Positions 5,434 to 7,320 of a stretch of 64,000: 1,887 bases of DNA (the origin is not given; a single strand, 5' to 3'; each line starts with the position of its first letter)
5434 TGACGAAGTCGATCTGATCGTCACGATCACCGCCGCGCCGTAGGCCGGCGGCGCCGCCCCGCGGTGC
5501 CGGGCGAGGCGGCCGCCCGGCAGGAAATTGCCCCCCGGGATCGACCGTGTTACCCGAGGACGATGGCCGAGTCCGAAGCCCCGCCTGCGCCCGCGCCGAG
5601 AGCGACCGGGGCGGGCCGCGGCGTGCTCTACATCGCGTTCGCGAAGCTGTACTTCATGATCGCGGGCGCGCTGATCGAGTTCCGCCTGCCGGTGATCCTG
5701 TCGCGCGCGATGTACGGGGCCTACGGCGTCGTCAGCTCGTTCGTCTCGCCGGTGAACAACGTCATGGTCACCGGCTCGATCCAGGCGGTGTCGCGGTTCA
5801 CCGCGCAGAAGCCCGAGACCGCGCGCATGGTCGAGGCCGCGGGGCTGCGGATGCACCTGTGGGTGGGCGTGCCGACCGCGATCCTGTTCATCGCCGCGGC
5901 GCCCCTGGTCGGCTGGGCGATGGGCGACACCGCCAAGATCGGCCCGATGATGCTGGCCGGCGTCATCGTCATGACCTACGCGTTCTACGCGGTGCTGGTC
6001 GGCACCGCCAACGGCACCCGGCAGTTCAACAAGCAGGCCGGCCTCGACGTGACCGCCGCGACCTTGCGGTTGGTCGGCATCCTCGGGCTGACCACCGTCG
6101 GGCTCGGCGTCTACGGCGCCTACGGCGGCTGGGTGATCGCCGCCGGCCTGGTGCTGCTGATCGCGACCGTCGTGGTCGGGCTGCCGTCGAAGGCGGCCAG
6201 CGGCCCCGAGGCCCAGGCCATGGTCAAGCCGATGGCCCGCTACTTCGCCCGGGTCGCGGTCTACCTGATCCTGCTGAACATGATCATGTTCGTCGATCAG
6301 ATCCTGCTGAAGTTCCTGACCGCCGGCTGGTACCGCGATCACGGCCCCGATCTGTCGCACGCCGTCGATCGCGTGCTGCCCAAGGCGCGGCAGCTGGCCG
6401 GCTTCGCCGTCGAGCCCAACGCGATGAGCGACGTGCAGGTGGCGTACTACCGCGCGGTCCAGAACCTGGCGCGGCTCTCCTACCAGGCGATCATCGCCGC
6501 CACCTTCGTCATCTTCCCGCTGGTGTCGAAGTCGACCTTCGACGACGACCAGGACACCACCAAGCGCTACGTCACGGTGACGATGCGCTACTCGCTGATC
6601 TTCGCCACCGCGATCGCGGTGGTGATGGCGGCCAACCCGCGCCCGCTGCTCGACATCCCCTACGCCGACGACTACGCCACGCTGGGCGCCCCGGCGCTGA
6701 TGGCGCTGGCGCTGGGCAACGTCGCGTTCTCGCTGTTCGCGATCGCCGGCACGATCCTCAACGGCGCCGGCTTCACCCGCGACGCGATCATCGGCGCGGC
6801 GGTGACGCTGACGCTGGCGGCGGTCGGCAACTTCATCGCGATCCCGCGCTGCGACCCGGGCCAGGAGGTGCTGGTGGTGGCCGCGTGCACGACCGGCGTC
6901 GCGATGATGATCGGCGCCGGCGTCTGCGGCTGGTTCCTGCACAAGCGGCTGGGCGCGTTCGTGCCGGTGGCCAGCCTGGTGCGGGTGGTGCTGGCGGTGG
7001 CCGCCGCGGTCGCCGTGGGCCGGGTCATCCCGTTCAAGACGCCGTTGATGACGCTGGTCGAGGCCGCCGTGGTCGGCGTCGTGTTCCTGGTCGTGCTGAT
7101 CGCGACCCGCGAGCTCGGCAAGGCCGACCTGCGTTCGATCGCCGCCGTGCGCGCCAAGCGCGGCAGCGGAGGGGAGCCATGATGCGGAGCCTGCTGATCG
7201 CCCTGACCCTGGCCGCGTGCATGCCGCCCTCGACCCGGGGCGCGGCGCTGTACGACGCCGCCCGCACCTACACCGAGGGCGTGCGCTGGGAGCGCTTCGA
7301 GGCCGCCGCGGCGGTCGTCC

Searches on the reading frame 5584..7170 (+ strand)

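Call 24: search_protein_families(library=pfam, proteins=[window:5584-7170:+], max_evalue=0.001)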
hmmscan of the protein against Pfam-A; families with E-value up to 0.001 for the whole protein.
window:5584-7170:+ (529 aa): 3 families
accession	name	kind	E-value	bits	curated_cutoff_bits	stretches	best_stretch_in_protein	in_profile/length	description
PF13440.11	Polysacc_synt_3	-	0.00061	19.6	23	0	38-241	5-197/293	Polysaccharide biosynthesis protein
PF01943.22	Polysacc_synt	-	0.00072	19.5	28.2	1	11-316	2-272/274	Polysaccharide biosynthesis protein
PF01554.23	MatE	-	0.00087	19.4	24.9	1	282-418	24-161/161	MatE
